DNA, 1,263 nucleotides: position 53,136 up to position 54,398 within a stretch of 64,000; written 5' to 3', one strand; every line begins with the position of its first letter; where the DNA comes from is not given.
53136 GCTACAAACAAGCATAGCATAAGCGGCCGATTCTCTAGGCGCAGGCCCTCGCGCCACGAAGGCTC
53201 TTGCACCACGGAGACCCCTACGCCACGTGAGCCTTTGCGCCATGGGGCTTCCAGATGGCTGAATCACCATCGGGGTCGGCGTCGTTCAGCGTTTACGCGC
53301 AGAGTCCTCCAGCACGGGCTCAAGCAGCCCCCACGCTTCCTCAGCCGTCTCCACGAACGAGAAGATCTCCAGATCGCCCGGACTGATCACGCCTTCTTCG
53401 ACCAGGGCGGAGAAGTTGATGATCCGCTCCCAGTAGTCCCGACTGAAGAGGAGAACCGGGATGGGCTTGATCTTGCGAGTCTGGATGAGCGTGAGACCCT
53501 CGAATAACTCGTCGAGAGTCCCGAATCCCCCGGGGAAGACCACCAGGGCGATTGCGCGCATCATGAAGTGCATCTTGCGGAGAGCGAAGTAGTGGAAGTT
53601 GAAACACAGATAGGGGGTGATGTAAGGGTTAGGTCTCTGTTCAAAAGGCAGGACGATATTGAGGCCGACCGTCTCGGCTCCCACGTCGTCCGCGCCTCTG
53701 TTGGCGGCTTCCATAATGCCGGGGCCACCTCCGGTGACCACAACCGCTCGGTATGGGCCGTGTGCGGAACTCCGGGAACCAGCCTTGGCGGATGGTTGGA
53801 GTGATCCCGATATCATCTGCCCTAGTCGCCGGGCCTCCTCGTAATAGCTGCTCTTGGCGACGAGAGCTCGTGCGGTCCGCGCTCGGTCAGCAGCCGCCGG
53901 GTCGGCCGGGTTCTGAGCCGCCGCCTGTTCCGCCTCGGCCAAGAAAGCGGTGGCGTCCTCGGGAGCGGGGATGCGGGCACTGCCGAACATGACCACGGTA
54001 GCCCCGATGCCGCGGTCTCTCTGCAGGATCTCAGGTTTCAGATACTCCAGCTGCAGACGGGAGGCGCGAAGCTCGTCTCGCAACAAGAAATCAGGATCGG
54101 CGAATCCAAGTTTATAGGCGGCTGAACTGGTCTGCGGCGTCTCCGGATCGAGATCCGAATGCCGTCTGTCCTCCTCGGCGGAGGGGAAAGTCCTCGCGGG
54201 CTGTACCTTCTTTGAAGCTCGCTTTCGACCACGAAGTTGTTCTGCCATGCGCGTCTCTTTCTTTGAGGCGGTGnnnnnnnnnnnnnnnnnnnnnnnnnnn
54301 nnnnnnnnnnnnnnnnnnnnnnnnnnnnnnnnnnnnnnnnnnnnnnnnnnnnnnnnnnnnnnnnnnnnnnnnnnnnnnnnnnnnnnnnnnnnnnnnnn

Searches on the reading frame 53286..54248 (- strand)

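Call 21: search_protein_families(library=pfam, proteins=[window:53286-54248:-], max_evalue=0.0001)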
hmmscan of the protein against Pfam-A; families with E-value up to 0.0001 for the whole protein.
window:53286-54248:- (320 aa): 2 families
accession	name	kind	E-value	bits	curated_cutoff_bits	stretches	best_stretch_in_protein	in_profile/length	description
PF03641.19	Lysine_decarbox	-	3.2e-29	102.2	27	1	179-306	1-128/131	Possible lysine decarboxylase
PF18306.6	LDcluster4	-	1.6e-07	31.5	26.3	1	167-249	32-111/151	SLOG cluster4 family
